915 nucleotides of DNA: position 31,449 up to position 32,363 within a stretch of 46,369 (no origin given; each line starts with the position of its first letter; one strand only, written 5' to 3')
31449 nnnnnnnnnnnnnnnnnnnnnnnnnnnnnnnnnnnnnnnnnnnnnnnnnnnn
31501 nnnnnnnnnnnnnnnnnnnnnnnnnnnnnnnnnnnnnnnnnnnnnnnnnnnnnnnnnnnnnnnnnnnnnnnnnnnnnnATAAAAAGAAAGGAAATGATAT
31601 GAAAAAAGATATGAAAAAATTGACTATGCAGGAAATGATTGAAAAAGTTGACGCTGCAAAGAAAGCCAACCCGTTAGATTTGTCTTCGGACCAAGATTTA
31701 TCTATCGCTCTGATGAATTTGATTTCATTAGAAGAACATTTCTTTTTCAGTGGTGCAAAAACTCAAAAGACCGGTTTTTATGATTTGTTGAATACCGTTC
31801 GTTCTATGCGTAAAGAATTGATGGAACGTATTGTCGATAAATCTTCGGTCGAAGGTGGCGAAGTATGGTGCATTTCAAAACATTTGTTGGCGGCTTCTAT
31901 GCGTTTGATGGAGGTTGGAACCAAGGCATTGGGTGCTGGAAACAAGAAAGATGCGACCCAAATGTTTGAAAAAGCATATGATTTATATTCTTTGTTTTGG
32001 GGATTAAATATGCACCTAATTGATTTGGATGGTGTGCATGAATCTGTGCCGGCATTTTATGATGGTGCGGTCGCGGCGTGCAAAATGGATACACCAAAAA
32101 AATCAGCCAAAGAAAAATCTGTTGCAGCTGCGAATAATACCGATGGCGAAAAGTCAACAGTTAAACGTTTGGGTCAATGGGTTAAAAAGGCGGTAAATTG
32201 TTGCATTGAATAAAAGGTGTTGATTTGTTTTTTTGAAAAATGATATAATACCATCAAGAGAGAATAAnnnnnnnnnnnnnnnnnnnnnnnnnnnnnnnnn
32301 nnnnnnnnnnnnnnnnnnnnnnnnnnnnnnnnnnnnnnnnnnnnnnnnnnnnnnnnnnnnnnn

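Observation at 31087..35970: A four-gene operon of unknown function pairs a CxxC membrane protein and a helical protein with two Cys-rich secreted proteins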

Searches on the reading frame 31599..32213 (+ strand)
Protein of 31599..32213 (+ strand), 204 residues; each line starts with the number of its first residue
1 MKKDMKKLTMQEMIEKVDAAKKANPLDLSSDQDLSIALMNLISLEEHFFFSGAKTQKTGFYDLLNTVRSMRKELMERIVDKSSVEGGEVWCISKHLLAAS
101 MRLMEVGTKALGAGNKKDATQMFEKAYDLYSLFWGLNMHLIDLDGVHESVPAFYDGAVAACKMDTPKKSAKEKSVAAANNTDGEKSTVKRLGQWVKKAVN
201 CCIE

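Call 3: search_protein_families(library=pfam, proteins=[window:31599-32213:+], max_evalue=1)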
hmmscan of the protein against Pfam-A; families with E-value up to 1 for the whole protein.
window:31599-32213:+ (204 aa): 1 family
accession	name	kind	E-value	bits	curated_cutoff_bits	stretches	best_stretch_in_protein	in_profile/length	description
PF14684.11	Tricorn_C1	-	0.13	12.6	24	1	117-148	3-35/59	Tricorn protease C1 domain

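Call 4: search_protein_families(library=ncbifam, proteins=[window:31599-32213:+], max_evalue=1)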
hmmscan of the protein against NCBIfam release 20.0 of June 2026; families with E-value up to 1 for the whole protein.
window:31599-32213:+ (204 aa): 0 families

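Call 10: find_homologous_proteins(query=window:31599-32213:+, max_evalue=0.01)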
Query window:31599-32213:+ (204 aa): 8000 proteins with E <= 0.01 among 8000 candidates; the best 120 are listed.
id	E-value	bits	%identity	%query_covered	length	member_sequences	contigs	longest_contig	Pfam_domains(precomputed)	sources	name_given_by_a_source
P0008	1.9e-128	444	100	100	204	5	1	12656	-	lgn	-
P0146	2.5e-115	401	89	100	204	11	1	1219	-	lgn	-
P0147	2.6e-115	401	89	100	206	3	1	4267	-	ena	-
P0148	3.7e-115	400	89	100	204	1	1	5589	-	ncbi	-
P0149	4.7e-115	400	89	100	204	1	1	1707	-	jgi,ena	-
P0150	5.9e-115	400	88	100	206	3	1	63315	-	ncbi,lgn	ncbi:MAG: hypothetical protein ACLRFM_02270 [Alphaproteobacteria bacterium]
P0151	3.5e-114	397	88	100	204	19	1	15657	-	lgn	-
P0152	8.1e-114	396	91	100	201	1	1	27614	-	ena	-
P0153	8.6e-113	393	88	100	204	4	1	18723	-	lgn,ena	-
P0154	4.4e-112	390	89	100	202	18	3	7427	-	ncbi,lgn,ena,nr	ncbi:MAG: hypothetical protein IKM94_05210 [Alphaproteobacteria bacterium]|nr:hypothetical protein [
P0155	5.3e-112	390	88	100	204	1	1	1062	-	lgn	-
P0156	5.8e-112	390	90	100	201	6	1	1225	-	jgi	-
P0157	8.0e-112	390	90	100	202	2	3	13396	-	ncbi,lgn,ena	-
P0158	2.3e-111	388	89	100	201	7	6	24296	-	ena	-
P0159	5.2e-111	387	88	100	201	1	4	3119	-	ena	-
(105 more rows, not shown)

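Call 16: search_solved_structures(query=A1, max_evalue=10)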
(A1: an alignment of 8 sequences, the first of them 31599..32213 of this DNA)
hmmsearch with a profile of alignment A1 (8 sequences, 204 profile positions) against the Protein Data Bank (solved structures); distinct sequences matched with E-value up to 10: 1.
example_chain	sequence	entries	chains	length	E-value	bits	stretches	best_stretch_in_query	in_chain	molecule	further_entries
6y07_A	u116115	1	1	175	0.1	15.7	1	3-37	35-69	sohair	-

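Call 18: find_related_loci(query=A1, collection=genome_contigs, flank=7000)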
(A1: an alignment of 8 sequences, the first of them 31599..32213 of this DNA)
Query A1 (204 aa) in genome_contigs; peptide patterns used: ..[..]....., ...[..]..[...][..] (x = any residue, [..] = any of these).
600 stretches matched a pattern (row limit reached: there are more); 570 encode a relative of the query (tblastn E <= 1e-3); the best 80 are kept; 80 distinct loci.
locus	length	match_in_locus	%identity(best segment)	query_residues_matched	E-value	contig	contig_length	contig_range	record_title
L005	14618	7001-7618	88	1-204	6e-123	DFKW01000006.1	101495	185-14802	MAG TPA_asm: Alphaproteobacteria bacterium UBA3635 UBA3635_contig_4836, whole genome shotgun sequence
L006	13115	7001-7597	88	1-204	1e-117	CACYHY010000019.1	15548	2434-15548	MAG: uncultured proteobacterium isolate RUG11963 genome assembly, contig: RUG11963_asm_19, whole genome shotgun sequence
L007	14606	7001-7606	88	1-204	4e-117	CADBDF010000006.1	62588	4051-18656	MAG: uncultured proteobacterium isolate RUG13870 genome assembly, contig: RUG13870_asm_6, whole genome shotgun sequence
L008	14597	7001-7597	78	1-204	4e-104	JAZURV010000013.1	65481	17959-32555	MAG: Candidatus Enterousia sp. isolate T1900044850_TS20190316.MAGScoT_cleanbin_000038 SGB_3006_k141_4191534, whole genom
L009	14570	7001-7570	79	8-204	5e-103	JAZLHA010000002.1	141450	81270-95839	MAG: Candidatus Enterousia sp. isolate T1900044989_TA20190051.MAGScoT_cleanbin_000050 SGB_4185_k141_1104916, whole genom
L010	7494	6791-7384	77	1-204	7e-102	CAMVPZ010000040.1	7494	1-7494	MAG TPA_asm: uncultured proteobacterium isolate SRR8387715_bin.114_metaWRAP_v1.3_MAG genome assembly, contig: ERZ1420954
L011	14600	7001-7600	77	1-204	4e-102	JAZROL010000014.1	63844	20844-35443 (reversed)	MAG: Candidatus Enterousia sp. isolate T1900045392_YK20190082.MAGScoT_cleanbin_000031 SGB_6938_k141_3734369, whole genom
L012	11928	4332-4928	77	1-204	2e-101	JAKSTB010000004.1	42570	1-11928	MAG: Alphaproteobacteria bacterium isolate Horse_feces296 MAG296_4, whole genome shotgun sequence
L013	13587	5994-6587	76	1-204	2e-101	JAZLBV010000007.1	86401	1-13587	MAG: Candidatus Enterousia sp. isolate T1900045056_TC20190049.MAGScoT_cleanbin_000022 SGB_4557_k141_841340, whole genome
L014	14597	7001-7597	78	1-204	5e-101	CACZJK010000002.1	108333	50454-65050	MAG: uncultured proteobacterium isolate RUG12675 genome assembly, contig: RUG12675_asm_2, whole genome shotgun sequence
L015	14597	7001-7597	77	1-204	1e-102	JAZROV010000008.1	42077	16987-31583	MAG: Candidatus Enterousia sp. isolate T1900045386_YK20190076.MAGScoT_cleanbin_000013 SGB_6911_k141_2754087, whole genom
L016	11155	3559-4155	77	2-204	1e-100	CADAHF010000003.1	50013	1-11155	MAG: uncultured proteobacterium isolate RUG13292 genome assembly, contig: RUG13292_asm_3, whole genome shotgun sequence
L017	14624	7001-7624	75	2-204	4e-100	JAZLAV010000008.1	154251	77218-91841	MAG: Candidatus Enterousia sp. isolate T1900045072_TC20190066.MAGScoT_cleanbin_000021 SGB_4619_k141_1004810, whole genom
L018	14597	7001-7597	77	1-204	2e-99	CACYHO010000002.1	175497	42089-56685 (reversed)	MAG: uncultured proteobacterium isolate RUG11949 genome assembly, contig: RUG11949_asm_2, whole genome shotgun sequence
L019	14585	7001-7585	74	6-204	9e-100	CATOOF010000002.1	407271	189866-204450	MAG TPA_asm: uncultured Alphaproteobacteria bacterium isolate MGG27543_1680015500 genome assembly, contig: SRR6440127_6,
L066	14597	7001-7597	52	2-204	6e-65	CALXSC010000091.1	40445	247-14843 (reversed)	MAG: uncultured Rickettsiales bacterium isolate E20__bin249 genome assembly, contig: E20__k127_10150320, whole genome sh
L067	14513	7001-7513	57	8-204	9e-65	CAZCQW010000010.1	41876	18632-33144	MAG TPA_asm: uncultured Gammaproteobacteria bacterium isolate SRP285395_co1_539 genome assembly, contig: NODE_1194_lengt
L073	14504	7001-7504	57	8-204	5e-64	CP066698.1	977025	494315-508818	MAG: Candidatus Falkowbacteria bacterium isolate NC_groundwater_1683_Pr3_B-0.1um_40_26 chromosome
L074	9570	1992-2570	54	3-204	1e-63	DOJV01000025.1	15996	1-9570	MAG TPA_asm: Candidatus Uhrbacteria bacterium isolate UBA12432 contig_7454, whole genome shotgun sequence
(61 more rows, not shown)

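Call 24: find_homologous_proteins(query=L073:6989-7507:+, max_evalue=0.001)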
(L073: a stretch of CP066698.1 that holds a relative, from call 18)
Query L073:6989-7507:+ (172 aa): 8000 proteins with E <= 0.001 among 8000 candidates; the best 120 are listed.
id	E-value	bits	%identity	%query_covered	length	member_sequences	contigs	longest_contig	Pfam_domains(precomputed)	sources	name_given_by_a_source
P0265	1.9e-106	371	100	100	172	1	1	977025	-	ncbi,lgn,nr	ncbi:MAG: hypothetical protein HY931_02390 [Candidatus Falkowbacteria bacterium]|nr:MAG: hypothetica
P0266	6.9e-106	369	99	100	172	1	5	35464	-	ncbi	-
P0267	9.5e-106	369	99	100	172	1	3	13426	-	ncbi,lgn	-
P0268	1.9e-105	368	99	100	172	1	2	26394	-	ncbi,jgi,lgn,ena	ncbi:MAG: hypothetical protein WCW61_04500 [Patescibacteria group bacterium]|jgi:hypothetical protei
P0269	8.3e-102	356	95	100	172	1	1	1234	-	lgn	-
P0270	8.4e-102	356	97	100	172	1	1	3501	-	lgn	-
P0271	1.1e-101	356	97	100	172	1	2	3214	-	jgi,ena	jgi:hypothetical protein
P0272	1.5e-101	355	97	100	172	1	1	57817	-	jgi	jgi:hypothetical protein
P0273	2.2e-101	355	96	100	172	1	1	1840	-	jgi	jgi:hypothetical protein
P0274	5.1e-100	350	95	100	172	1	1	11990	-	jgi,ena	jgi:hypothetical protein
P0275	5.2e-99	347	93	100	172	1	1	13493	-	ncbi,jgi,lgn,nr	ncbi:MAG TPA: hypothetical protein VFD16_02490 [Candidatus Saccharimonadales bacterium]|nr:hypotheti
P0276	1.3e-98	346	92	100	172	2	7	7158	-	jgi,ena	-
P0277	2.1e-98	345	92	100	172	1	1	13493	-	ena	-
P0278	3.6e-98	344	93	100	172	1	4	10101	-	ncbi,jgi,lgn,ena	jgi:hypothetical protein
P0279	2.2e-96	338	91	100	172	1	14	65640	-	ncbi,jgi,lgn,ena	jgi:hypothetical protein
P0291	5.6e-93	327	86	99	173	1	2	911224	-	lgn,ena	-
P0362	6.9e-89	314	82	99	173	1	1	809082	-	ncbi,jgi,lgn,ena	ncbi:MAG: hypothetical protein WC467_03395 [Patescibacteria group bacterium]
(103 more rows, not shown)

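Call 30: search_protein_families(library=pfam, proteins=[L073:6092-6460:+, L074:4080-5339:+, L067:8105-9004:-, L073:7592-8326:-, L067:7593-8012:-, L066:7593-7964:+], max_evalue=0.01)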
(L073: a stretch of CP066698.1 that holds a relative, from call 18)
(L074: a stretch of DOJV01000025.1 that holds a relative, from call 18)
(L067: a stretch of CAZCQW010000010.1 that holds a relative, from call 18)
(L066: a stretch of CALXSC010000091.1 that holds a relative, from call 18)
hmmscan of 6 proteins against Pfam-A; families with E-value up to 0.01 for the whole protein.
L073:6092-6460:+ (122 aa): 1 family
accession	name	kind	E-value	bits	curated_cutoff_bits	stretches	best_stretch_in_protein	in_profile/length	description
PF00085.26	Thioredoxin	-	0.0093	16.4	23.5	0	39-80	23-66/103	Thioredoxin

L074:4080-5339:+ (419 aa): 0 families

L067:8105-9004:- (299 aa): 3 families
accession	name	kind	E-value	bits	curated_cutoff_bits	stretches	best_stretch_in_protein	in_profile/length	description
PF13529.12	Peptidase_C39_2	-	8.9e-09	36.5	24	1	106-257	2-142/143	Peptidase_C39 like family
PF04698.17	Rab_eff_C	-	0.0059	15.4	23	1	52-151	298-397/717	Rab effector MyRIP/melanophilin C-terminus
PF00709.27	Adenylsucc_synt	-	0.0074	15.5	27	0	44-215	44-211/416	Adenylosuccinate synthetase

L073:7592-8326:- (244 aa): 0 families

L067:7593-8012:- (139 aa): 0 families

L066:7593-7964:+ (123 aa): 2 families
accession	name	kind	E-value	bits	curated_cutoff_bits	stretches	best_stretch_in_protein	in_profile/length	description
PF00462.30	Glutaredoxin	-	6.1e-05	23.6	22.9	1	40-102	3-57/60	Glutaredoxin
PF05768.20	Glrx-like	-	0.0089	16.8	26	0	38-78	2-44/77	Glutaredoxin-like domain (DUF836)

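Call 37: predict_structure(alignment_id=A3)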
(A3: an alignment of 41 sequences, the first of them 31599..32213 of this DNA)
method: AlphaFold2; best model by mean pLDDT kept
length: 204 residues; sequences in the alignment: 41
mean_pLDDT: 61.5   pTM: 0.42
mean pLDDT of the five models: 61.5, 59.1, 57.8, 57.2, 57.1
residues with pLDDT >= 90: 2; 70-90: 77; 50-70: 68; < 50: 57
segments of 3 or more residues with pLDDT < 50: 24-28, 147-149, 161-204
pLDDT, mean of each block of 10 residues (from residue 1): 57 63 52 67 78 75 81 70 55 76 78 83 79 68 53 54 40 33 38 43 31
secondary structure, 60 per line:
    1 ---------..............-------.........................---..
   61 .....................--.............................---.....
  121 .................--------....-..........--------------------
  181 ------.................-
elements in order: H10-23 H31-55 H59-81 H84-112 H116-137 H146-149 H151-160 H187-203

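Call 47: fold_search(model_id=the predicted structure, library=pdb)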
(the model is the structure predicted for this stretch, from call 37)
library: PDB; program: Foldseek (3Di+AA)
matches with E <= 10: 253; with E <= 0.001: 0
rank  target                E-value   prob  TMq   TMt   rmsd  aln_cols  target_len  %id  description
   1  9s9k_B                8.1e-01  0.15  0.18  0.21  20.8       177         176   14  S. islandicus CdvB (semi open) (released 2026-01-28)
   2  9s9k_A                8.6e-01  0.25  0.23  0.27  19.0       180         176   15  S. islandicus CdvB (semi open) (released 2026-01-28)
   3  6w6x_A                9.6e-01  0.82  0.31  0.47   6.7       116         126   12  Crystal Structure of ABLE Apo-protein (released 2020-08-26)
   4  9tas                  9.6e-01  0.66  0.29  0.41   6.8       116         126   13  De novo photoenzyme photoABLE1 in complex with substrate (released 2026-03-25)
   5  6lfp                  1.0e+00  0.30  0.25  0.10  11.8       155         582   14  Cry3Aa protein for enzyme entrapment (released 2020-10-14)
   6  5xsj_L                1.1e+00  0.77  0.30  0.47   7.6       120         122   10  XylFII-LytSN complex (released 2017-08-02)
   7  7tcd                  1.1e+00  0.16  0.20  0.11  17.8       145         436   14  LOV2-DARPIN fusion: D13 (released 2023-07-05)
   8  8e0n_C                1.2e+00  0.20  0.22  0.26  15.0       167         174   11  Homotrimeric variant of tcTRP9, BGL18 (released 2023-04-12)
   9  4evb                  1.3e+00  0.51  0.25  0.36  15.9       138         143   16  Crystal Structure HP-NAP from strain YS39 zinc soaked (20mM) (released 2012-06-27)
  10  6x8n_A                1.3e+00  0.47  0.27  0.39   7.1       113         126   14  Crystal Structure of H49A ABLE mutant (released 2020-08-26)
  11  8tn1_A                1.3e+00  0.44  0.27  0.36  10.8       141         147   13  De novo designed protein binds poly ADP ribose polymerase inhibitors (PARPi) - apo (released 2024-04-24)
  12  2c1j_A                1.3e+00  0.09  0.19  0.17  17.7       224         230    9  Molecular basis for the recognition of phosphorylated and phosphoacetylated histone H3 by 14-3-3 (released 2005-11-02)
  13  7o9d_B                1.5e+00  0.21  0.23  0.29  10.2       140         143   11  peroxide-bound diCo-sulerythrin (released 2021-12-01)
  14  6zbt_C                1.5e+00  0.11  0.19  0.17  15.9       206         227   14  Structure of 14-3-3 gamma in complex with Nedd4-2 14-3-3 binding motif Ser342 (released 2021-07-21)
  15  4evd                  1.5e+00  0.47  0.25  0.36  16.7       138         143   17  Crystal Structure HP-NAP from strain YS29 cadmium loaded (Cocrystallization 50mM) (released 2012-06-27)
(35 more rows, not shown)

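Call 48: find_encoding_contigs(protein=P0362, flank=6000, max_places=1)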
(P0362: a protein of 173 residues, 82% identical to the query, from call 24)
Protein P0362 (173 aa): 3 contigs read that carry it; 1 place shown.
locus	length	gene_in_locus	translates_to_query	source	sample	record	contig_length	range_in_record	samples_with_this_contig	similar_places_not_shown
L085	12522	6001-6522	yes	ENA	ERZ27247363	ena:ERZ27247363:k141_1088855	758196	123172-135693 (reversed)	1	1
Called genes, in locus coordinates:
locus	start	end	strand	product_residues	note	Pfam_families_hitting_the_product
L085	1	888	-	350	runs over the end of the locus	PF11104:PilM_2, PF06723:MreB_Mbl (faint), PF14450:FtsA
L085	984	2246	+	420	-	-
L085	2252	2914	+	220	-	PF18912:DZR_2 (weak), PF00156:Pribosyltran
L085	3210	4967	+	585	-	PF07973:tRNA_SAD, PF00587:tRNA-synt_2b, PF03129:HGTP_anticodon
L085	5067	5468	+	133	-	-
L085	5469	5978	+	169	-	-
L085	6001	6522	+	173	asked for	-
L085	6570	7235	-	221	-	PF00300:His_Phos_1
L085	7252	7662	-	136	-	-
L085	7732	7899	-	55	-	-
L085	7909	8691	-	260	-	PF00106:adh_short, PF08659:KR (weak), PF13561:adh_short_C2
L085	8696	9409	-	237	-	-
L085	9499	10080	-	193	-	PF00163:Ribosomal_S4, PF01479:S4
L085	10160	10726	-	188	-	PF06130:PTAC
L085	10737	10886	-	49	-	-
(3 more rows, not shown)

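Call 49: find_encoding_contigs(protein=P0291, flank=6000, max_places=1)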
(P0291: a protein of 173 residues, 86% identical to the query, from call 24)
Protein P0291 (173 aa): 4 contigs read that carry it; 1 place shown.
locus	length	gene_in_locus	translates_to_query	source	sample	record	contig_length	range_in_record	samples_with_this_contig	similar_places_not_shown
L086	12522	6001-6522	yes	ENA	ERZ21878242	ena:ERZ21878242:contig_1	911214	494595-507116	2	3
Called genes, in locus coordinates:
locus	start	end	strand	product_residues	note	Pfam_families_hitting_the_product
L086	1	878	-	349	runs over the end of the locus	PF11104:PilM_2, PF14450:FtsA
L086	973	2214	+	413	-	-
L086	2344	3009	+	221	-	PF18912:DZR_2 (weak), PF00156:Pribosyltran (weak)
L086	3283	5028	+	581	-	PF07973:tRNA_SAD, PF00587:tRNA-synt_2b, PF03129:HGTP_anticodon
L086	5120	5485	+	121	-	-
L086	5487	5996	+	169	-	-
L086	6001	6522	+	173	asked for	-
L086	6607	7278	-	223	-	PF13529:Peptidase_C39_2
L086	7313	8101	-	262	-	PF00497:SBP_bac_3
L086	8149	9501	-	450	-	PF13231:PMT_2 (weak)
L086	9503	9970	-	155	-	-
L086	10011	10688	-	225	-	PF02578:Cu-oxidase_4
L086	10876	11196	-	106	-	-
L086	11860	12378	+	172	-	-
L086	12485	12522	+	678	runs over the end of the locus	PF17191:RecG_wedge, PF01336:tRNA_anti-codon (faint), PF04851:ResIII, PF00270:DEAD, PF07517:SecA_DEAD (weak), PF00271:Helicase_C, PF19833:RecG_dom3_C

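Call 54: search_protein_families(library=pfam, alignment_id=A3, max_evalue=5)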
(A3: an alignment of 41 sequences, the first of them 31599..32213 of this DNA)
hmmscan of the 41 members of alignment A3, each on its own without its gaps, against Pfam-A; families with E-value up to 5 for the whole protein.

A. member 1, window:31599-32213:+ (204 aa): 1 family
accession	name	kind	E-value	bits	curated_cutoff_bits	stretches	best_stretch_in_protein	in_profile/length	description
PF14684.11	Tricorn_C1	-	0.13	12.6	24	1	117-148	3-35/59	Tricorn protease C1 domain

B. families by the number of members that match (of 41 scanned): 16 families
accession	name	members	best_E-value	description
PF15699.10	NPR1_interact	14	0.019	NPR1 interacting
PF01591.24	6PF2K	6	0.0061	6-phosphofructo-2-kinase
PF14684.11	Tricorn_C1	4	0.04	Tricorn protease C1 domain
PF13174.12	TPR_6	3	0.079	Tetratricopeptide repeat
PF24493.1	INTS4_8HBD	3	0.14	INTS4 8 helical bundle domain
PF07840.17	FadR_C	2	0.073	FadR C-terminal domain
PF11885.13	DUF3405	2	0.16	Protein of unknown function (DUF3405)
PF22128.2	Alp7A_like_C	1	0.014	Alp7A C-terminal domain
PF10224.14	DUF2205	1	0.066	Short coiled-coil protein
PF18148.6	RGS_DHEX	1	0.079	Regulator of G-protein signalling DHEX domain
PF18572.7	T6PP_N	1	0.13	Trehalose-6-phosphate phosphatase N-terminal helical bundle domain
PF13181.12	TPR_8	1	0.15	Tetratricopeptide repeat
PF08642.15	Rxt3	1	0.21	Histone deacetylation protein Rxt3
PF13424.12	TPR_12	1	0.21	Tetratricopeptide repeat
PF13374.12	TPR_10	1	0.63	Tetratricopeptide repeat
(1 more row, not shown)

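Call 65: find_related_loci(query=A5, collection=metagenome_contigs, flank=5000)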
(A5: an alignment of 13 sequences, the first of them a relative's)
Query A5 (173 aa) in metagenome_contigs; peptide patterns used: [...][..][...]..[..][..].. (x = any residue, [..] = any of these).
600 stretches matched a pattern (row limit reached: there are more); 420 encode a relative of the query (tblastn E <= 1e-3); the best 80 are kept; 80 distinct loci.
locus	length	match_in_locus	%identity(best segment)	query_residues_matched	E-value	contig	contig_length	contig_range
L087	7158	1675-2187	73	3-173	2e-82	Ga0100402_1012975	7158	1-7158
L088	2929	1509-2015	72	3-172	8e-82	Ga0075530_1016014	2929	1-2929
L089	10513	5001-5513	67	1-173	2e-74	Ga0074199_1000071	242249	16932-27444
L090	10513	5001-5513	67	1-173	6e-74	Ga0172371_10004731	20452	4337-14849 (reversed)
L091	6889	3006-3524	63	1-173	4e-72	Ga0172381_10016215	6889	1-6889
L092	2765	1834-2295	69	20-173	5e-72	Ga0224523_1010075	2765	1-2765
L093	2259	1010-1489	66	14-173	3e-71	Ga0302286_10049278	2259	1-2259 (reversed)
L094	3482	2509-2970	66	20-173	2e-69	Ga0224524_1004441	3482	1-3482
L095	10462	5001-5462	68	20-173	3e-69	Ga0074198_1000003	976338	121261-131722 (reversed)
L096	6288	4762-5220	69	17-169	6e-69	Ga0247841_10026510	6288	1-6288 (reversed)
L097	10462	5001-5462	69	20-173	4e-68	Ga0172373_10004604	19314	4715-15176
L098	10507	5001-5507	62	4-173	4e-67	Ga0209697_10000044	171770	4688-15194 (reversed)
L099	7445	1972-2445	63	15-173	1e-65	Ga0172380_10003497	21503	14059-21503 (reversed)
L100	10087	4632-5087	66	20-171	2e-64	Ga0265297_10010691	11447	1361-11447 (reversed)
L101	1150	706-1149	64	15-163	2e-68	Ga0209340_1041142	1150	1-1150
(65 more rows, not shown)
